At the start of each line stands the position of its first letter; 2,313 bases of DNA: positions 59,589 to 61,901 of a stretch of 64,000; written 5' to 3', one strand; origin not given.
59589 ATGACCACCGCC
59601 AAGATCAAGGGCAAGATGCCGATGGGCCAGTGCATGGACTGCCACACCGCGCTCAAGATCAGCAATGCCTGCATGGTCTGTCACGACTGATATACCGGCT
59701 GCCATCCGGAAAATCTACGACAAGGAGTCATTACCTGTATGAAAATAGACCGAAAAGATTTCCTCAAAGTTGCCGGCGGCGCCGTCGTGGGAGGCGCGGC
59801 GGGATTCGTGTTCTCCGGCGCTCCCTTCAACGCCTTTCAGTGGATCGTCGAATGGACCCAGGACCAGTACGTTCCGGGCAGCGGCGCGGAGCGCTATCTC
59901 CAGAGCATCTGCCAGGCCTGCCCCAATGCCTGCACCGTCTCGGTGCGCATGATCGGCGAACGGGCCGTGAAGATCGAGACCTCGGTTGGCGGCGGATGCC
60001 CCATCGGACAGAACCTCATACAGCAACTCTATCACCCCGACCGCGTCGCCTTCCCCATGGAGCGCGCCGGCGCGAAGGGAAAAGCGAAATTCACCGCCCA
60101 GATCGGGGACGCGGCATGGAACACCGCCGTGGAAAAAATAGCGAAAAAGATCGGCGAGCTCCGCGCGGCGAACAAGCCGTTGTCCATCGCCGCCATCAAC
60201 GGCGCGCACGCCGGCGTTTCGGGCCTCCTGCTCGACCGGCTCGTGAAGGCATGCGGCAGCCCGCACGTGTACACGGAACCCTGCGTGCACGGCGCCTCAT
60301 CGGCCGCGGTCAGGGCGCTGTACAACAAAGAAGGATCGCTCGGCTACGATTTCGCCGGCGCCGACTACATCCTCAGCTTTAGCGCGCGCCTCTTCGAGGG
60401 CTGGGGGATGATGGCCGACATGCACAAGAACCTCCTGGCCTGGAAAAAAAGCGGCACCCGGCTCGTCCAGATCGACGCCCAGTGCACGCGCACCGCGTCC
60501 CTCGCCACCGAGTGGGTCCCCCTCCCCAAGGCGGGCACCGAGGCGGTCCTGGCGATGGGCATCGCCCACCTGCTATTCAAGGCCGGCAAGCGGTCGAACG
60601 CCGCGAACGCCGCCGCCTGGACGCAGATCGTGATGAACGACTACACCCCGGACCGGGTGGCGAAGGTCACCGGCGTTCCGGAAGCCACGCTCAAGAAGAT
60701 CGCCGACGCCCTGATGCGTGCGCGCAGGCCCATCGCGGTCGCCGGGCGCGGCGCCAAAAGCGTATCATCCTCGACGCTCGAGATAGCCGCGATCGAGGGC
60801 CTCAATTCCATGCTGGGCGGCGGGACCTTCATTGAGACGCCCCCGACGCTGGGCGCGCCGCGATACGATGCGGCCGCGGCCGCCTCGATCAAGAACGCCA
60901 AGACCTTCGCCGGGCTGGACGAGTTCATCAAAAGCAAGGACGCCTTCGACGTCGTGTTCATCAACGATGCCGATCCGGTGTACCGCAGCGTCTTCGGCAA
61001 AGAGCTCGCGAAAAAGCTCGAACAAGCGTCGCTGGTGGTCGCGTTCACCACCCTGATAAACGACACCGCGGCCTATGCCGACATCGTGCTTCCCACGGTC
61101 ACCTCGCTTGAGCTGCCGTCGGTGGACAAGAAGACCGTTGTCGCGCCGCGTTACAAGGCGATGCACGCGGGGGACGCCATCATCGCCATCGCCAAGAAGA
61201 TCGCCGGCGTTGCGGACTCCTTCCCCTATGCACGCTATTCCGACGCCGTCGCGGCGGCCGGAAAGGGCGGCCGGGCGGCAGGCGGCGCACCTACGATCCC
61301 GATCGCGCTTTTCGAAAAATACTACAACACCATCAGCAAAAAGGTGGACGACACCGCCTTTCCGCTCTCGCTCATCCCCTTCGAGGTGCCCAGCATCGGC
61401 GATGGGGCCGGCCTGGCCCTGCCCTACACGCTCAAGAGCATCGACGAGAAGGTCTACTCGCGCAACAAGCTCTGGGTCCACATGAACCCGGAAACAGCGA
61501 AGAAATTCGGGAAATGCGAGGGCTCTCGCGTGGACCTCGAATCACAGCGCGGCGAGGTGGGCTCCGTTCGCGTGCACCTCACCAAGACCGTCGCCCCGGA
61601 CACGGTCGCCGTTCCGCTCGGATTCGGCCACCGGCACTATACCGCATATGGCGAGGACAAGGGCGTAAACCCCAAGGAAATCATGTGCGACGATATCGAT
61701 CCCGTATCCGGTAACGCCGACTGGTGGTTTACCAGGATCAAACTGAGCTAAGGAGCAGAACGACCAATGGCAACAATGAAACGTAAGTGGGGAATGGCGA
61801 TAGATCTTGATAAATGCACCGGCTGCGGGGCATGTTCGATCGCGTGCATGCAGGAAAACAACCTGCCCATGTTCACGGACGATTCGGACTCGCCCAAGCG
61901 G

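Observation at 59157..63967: Minimal four-gene Qrc/ACIII-like respiratory module with a pentaheme subunit, closed by a strong terminator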

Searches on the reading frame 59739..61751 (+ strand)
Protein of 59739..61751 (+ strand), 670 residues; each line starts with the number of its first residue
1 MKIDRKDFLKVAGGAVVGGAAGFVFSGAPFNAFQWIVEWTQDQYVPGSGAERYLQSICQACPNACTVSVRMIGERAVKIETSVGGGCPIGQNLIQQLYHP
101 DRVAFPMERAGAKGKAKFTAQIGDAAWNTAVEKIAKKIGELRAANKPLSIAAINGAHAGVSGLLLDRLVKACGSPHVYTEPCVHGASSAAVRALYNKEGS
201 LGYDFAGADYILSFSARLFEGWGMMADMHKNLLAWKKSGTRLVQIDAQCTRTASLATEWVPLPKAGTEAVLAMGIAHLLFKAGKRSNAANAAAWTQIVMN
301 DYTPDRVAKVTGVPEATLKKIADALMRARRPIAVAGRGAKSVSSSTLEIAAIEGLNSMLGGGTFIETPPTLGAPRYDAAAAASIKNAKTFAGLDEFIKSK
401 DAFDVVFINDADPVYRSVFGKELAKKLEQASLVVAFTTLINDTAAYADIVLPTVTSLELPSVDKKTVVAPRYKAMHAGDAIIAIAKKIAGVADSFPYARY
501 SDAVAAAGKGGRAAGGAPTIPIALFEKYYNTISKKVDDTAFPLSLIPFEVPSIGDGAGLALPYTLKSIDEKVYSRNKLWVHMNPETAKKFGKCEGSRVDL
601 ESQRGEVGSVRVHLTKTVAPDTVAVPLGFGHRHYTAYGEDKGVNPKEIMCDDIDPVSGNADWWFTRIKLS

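Call 3: search_protein_families(library=ncbifam, proteins=[window:59739-61751:+], max_evalue=0.001)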
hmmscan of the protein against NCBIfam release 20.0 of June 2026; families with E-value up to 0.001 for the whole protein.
window:59739-61751:+ (670 aa): 17 families
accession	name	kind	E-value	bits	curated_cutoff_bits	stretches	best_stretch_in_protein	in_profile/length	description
NF041783.2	mnquin_red_QrcB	equivalog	1.8e-94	317.3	440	1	1-668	1-691/695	menaquinone reductase molybdopterin-binding-like subunit QrcB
NF012032.0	PRK15488.1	equivalog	2.2e-47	161.5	694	3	1-345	1-336/759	thiosulfate reductase PhsA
NF041714.1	arsenate_red_ArrA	equivalog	7.4e-32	110.4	1600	2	3-279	3-281/848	arsenate respiratory reductase molybdopterin-containing subunit ArrA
TIGR02166.1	dmsA_ynfE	subfamily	1.8e-29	102.4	777.7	2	43-284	34-289/794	DMSO/selenate family reductase complex A subunit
TIGR01591.1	Fdh-alpha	equivalog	3.8e-26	91.4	666.25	2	57-343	2-292/672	formate dehydrogenase subunit alpha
TIGR03479.1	DMSO_red_II_alp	subfamily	2.2e-20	72.4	984.75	1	86-283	104-296/913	molybdopterin-dependent oxidoreductase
NF047855.1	AssmNtatRedNasC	equivalog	3.1e-17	62.1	1100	2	78-341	53-315/708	assimilatory nitrate reductase catalytic subunit NasC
NF041885.1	selenate_YnfE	exception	1.6e-13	49.4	1675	1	87-281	93-293/805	selenate/tellurate reductase subunit YnfE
NF011566.1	PRK14990.1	exception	6.2e-12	44.3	1600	1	87-280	104-305/814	dimethylsulfoxide reductase subunit A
NF041884.1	selenate_YnfF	exception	1.5e-10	39.7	1650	1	87-280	90-285/798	selenate/tellurate reductase subunit YnfF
TIGR00509.1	bisC_fam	subfamily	5.1e-10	38.2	1017.55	1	228-359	193-334/772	molybdopterin guanine dinucleotide-containing S/N-oxide reductase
NF011567.1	PRK14991.1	equivalog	1.3e-09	36.4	1750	0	577-636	906-964/1022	tetrathionate reductase subunit TtrA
NF010055.0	PRK13532.1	equivalog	4.4e-09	35.1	904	1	1-232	1-224/830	nitrate reductase catalytic subunit NapA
TIGR01973.1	NuoG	equivalog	8.4e-09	34.8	470.05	1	54-460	215-573/606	NADH-quinone oxidoreductase subunit NuoG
NF041513.1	formate_DH_Act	exception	5.1e-08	31.2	1400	1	48-280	37-281/1067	formate dehydrogenase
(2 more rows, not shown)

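Call 4: search_protein_families(library=pfam, proteins=[window:59739-61751:+], max_evalue=0.001)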
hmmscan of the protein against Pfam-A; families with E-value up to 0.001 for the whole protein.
window:59739-61751:+ (670 aa): 2 families
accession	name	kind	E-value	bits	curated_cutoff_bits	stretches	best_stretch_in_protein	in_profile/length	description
PF00384.28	Molybdopterin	-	9.5e-19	68.1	24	1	102-458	1-315/353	Molybdopterin oxidoreductase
PF01568.27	Molydop_binding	-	1.2e-11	45.1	26.8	1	578-659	30-103/110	Molydopterin dinucleotide binding domain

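Call 9: find_homologous_proteins(query=window:59739-61751:+, max_evalue=0.00001)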
Query window:59739-61751:+ (670 aa): 181 proteins with E <= 0.00001 among 8000 candidates; the best 120 are listed.
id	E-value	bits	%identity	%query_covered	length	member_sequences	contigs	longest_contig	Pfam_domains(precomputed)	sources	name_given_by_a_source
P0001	0.0e+0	1510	100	100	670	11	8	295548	PF00384.28,PF01568.28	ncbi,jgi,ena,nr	ncbi:MAG TPA: molybdopterin-dependent oxidoreductase [Spirochaetota bacterium]|nr:molybdopterin-depe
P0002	4.8e-249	847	55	100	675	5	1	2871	PF00384.28,PF01568.28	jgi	jgi:anaerobic selenocysteine-containing dehydrogenase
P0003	2.9e-244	831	55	100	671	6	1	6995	PF00384.28,PF01568.28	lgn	-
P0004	2.1e-241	821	55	100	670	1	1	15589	PF00384.28,PF01568.28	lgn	-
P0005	5.8e-233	793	54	100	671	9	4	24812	PF00384.28,PF01568.28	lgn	-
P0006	1.2e-229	782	53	100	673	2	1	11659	PF00384.28,PF01568.28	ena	-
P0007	1.4e-228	779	54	100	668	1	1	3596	PF00384.28,PF01568.28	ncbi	-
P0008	2.9e-225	768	53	100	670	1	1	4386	PF00384.28,PF01568.28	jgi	jgi:menaquinone reductase, molybdopterin-binding-like subunit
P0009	5.9e-224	764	53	100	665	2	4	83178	PF00384.28,PF01568.28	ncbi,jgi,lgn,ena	-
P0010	4.3e-223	761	54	100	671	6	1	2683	PF00384.28,PF01568.28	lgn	-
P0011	1.3e-219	749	53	100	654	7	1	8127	PF00384.28,PF01568.28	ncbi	-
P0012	3.9e-219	748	52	99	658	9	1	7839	PF00384.28,PF01568.28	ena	-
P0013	2.4e-217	742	52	100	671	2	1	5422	PF00384.28,PF01568.28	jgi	-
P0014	1.8e-216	739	51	100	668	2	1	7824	PF00384.28,PF01568.28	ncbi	-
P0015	3.5e-216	738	52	100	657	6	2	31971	PF00384.28,PF01568.28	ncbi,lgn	-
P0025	3.2e-204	698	50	100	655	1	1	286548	PF00384.28,PF01568.28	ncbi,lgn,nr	ncbi:MAG: molybdopterin-dependent oxidoreductase [Spirochaetes bacterium]|nr:molybdopterin-dependent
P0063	6.6e-180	618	46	100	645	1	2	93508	PF00384.28,PF01568.28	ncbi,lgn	-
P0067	8.6e-179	614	48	100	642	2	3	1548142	PF00384.28,PF01568.28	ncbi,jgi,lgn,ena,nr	ncbi:MAG: hypothetical protein CVV44_14845 [Spirochaetae bacterium HGW-Spirochaetae-1]|jgi:anaerobic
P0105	1.4e-115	406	37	100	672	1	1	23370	PF00384.28,PF01568.28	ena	-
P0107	7.2e-90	321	33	100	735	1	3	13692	PF00384.28,PF01568.28,PF04879.22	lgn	-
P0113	3.1e-82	295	30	100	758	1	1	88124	PF00384.28,PF01568.28,PF04879.22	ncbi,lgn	-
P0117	1.4e-79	287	30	100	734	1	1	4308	PF00384.28,PF01568.28,PF04879.22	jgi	jgi:menaquinone reductase, molybdopterin-binding-like subunit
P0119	4.5e-79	285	31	100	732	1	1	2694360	PF00384.28,PF01568.28,PF04879.22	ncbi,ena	-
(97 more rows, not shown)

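Call 10: find_encoding_contigs(protein=window:59739-61751:+, flank=10000, max_places=6)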
Protein window:59739-61751:+ (670 aa): 14 contigs read that carry it; 6 places shown.
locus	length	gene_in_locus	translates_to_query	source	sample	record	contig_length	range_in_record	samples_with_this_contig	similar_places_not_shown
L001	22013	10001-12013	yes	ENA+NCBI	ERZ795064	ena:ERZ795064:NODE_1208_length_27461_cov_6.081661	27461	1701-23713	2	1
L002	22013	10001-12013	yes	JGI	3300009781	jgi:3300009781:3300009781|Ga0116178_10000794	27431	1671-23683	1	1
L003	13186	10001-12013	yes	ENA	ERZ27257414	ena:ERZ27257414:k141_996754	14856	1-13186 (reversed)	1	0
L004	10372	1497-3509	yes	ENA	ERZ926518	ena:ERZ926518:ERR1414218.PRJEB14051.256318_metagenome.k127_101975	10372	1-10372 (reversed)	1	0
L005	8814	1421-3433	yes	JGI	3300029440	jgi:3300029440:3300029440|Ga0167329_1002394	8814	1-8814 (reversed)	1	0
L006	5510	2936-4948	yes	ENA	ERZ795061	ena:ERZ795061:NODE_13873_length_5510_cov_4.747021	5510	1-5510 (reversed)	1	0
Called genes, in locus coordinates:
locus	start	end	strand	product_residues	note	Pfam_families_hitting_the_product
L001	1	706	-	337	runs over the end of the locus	PF02119:FlgI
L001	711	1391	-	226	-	PF02107:FlgH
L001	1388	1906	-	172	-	PF13144:ChapFlgA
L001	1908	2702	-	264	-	PF00460:Flg_bb_rod, PF22692:LlgE_F_G_D1, PF06429:Flg_bbr_C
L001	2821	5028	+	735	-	PF00989:PAS, PF08447:PAS_3, PF08448:PAS_4, PF13426:PAS_9, PF08447:PAS_3, PF08448:PAS_4, PF13426:PAS_9, PF08447:PAS_3, +8 more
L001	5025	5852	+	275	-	PF00398:RrnaAD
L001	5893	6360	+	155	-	-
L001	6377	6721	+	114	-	PF01187:MIF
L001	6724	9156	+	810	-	PF02574:S-methyl_trans, PF00809:Pterin_bind, PF02607:B12-binding_2, PF02310:B12-binding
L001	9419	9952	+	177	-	PF02085:Cytochrom_CIII (weak), PF14522:Cytochrome_C7 (faint)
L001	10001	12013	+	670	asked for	PF00384:Molybdopterin, PF01568:Molydop_binding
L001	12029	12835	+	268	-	PF12797:Fer4_2 (weak), PF13187:Fer4_9 (faint), PF13237:Fer4_10 (weak), PF25160:LdpA_Fe-S-bd (faint), PF00037:Fer4 (faint), PF12837:Fer4_6 (faint), PF13183:Fer4_8 (faint), PF12838:Fer4_7 (weak)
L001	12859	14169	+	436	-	PF03916:NrfD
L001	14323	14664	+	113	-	PF13630:SdpI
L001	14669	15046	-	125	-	PF00892:EamA (weak)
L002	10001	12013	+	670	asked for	PF00384:Molybdopterin, PF01568:Molydop_binding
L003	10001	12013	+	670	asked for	PF00384:Molybdopterin, PF01568:Molydop_binding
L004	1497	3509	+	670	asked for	PF00384:Molybdopterin, PF01568:Molydop_binding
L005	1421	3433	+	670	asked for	PF00384:Molybdopterin, PF01568:Molydop_binding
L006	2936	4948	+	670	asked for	PF00384:Molybdopterin, PF01568:Molydop_binding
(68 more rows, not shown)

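Call 11: search_solved_structures(query=window:59739-61751:+, max_evalue=0.001, show_alignments=2)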
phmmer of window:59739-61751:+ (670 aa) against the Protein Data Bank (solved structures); distinct sequences matched with E-value up to 0.001: 15.
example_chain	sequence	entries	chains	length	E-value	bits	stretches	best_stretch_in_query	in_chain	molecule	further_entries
6cz7_A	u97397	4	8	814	5.8e-32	114.3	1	48-281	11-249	ArrA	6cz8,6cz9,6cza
2vpw_A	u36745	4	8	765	6.6e-24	87.7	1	54-360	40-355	THIOSULFATE REDUCTASE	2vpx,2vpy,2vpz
2e7z_A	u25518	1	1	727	5.8e-13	51.6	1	57-384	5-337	Acetylene hydratase Ahy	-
9vap_A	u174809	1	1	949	1.7e-08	36.8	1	3-331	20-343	Formate dehydrogenase molybdopterin-binding subunit FdhA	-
6tg9_A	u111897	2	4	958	4.2e-08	35.5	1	50-360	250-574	Formate dehydrogenase subunit alpha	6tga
9wxb_B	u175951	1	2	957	4.4e-08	35.4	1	50-360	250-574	Formate dehydrogenase alpha subunit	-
7bkb_D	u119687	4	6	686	4.9e-08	35.3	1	51-356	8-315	Formate dehydrogenase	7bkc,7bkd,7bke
7l5i_A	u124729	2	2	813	2.9e-07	32.8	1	198-340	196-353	Trimethylamine-N-oxide reductase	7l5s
5e7o_A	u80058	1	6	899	2.7e-06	29.5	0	86-282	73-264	DMSO reductase family type II enzyme, molybdopterin subunit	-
4ydd_A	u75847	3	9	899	2.7e-06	29.5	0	86-282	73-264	DMSO reductase family type II enzyme, molybdopterin subunit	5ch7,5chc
7vw6_A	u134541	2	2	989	1.1e-05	27.5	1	51-340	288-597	Formate dehydrogenase | Tungsten-containing formate dehydrogenase alpha subunit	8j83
7e5z_A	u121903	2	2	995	1.1e-05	27.5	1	51-340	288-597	Formate dehydrogenase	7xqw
9t1s_L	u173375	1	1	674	0.00017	23.6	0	56-317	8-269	formate dehydrogenase (coenzyme F420)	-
1aa6_A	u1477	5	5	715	0.00066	21.7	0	56-350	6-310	FORMATE DEHYDROGENASE H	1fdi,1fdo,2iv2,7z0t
7qv7_S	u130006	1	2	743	0.00084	21.3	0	231-356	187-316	Hydrogen dependent carbon dioxide reductase subunit FdhF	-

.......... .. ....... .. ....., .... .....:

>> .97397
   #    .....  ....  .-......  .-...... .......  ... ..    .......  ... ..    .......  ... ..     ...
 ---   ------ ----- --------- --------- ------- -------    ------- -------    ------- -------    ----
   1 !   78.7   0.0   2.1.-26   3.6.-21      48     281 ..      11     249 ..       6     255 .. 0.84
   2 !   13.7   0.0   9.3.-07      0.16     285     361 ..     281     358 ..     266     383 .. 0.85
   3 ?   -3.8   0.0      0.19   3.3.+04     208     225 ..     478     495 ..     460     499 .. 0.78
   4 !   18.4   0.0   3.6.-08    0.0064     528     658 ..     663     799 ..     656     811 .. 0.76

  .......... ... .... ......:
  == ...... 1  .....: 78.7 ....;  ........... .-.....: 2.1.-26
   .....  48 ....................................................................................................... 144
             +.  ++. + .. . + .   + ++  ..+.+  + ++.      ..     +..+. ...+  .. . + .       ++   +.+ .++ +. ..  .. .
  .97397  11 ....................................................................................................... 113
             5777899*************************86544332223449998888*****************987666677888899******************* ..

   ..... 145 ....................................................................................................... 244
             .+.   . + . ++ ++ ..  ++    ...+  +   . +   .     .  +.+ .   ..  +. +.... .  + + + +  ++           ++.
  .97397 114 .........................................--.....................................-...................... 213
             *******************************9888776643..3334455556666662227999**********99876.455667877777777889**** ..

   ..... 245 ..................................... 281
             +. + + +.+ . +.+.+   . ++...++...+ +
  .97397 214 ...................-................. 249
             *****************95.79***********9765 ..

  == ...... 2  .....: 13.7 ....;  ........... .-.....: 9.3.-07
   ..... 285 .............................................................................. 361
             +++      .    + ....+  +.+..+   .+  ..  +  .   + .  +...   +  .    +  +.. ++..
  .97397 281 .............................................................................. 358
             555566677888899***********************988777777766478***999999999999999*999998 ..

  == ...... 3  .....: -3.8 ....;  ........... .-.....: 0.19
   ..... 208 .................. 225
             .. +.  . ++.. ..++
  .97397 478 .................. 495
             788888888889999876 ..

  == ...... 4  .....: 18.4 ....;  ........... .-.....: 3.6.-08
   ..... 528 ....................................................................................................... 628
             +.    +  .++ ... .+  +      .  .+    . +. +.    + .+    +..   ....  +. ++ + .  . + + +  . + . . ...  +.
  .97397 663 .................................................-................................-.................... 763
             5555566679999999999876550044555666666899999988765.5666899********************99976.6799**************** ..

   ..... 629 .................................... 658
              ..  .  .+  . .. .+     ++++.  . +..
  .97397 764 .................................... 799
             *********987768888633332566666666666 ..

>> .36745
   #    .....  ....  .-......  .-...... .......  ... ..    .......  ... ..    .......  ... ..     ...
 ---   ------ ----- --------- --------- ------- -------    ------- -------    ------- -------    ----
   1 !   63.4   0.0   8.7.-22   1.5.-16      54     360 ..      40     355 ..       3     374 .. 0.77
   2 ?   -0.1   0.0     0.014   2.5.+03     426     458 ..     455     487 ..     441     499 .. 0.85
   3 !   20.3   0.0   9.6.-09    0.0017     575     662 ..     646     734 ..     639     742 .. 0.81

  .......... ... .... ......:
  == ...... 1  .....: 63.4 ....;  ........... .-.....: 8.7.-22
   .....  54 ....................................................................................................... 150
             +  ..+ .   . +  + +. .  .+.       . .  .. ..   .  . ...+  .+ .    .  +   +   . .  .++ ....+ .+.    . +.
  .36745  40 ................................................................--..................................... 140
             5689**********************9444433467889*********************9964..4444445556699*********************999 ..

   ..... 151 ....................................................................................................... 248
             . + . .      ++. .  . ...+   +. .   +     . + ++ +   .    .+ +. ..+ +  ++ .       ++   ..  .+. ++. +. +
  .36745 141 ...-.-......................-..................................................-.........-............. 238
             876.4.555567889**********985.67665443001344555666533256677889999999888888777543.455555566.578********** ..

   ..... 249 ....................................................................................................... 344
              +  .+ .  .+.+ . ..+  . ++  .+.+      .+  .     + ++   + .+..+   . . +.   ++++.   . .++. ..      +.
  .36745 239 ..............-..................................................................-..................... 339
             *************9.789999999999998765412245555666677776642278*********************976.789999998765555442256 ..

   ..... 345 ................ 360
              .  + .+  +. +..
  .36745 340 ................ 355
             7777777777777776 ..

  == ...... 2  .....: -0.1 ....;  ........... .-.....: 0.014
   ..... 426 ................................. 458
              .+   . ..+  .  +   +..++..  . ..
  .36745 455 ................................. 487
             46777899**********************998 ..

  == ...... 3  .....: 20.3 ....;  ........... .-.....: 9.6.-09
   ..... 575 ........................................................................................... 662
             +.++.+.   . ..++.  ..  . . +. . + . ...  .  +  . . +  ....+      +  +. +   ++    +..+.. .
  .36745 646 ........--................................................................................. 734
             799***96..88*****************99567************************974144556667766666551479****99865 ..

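Call 22: find_encoding_contigs(protein=P0067, flank=10000, max_places=1)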
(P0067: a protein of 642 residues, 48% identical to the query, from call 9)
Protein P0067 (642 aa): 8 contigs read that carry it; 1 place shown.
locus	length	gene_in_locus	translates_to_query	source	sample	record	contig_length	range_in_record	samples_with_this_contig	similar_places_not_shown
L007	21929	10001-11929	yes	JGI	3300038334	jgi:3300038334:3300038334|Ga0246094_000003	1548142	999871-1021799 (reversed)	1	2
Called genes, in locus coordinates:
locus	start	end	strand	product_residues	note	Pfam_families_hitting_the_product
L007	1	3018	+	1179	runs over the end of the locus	PF00990:GGDEF (faint), PF00672:HAMP, PF00211:Guanylate_cyc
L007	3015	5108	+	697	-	PF04773:FecR (weak)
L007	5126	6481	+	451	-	-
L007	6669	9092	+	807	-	PF02574:S-methyl_trans, PF00809:Pterin_bind, PF02607:B12-binding_2, PF02310:B12-binding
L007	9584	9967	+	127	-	-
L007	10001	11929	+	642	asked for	PF00384:Molybdopterin, PF01568:Molydop_binding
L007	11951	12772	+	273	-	PF13187:Fer4_9 (faint), PF13247:Fer4_11 (faint), PF25160:LdpA_Fe-S-bd (faint), PF12797:Fer4_2 (faint), PF12837:Fer4_6 (faint), PF13183:Fer4_8 (faint), PF00037:Fer4 (weak), PF12838:Fer4_7 (weak), +1 more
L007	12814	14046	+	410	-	PF03916:NrfD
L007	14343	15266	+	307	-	PF01553:Acyltransferase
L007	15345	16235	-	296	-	PF00763:THF_DHG_CYH, PF02882:THF_DHG_CYH_C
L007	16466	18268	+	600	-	PF00920:ILVD_EDD_N, PF24877:ILV_EDD_C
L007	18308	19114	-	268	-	PF10108:DNA_pol_B_exo2, PF13482:RNase_H_2 (weak)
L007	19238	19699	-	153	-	PF13646:HEAT_2, PF13513:HEAT_EZ (faint), PF02985:HEAT (faint), PF13646:HEAT_2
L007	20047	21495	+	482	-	PF23459:S1_RRP5 (faint), PF13509:S1_2 (faint), PF00575:S1 (weak), PF21710:Spt6_S1 (faint), PF00575:S1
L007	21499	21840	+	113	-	-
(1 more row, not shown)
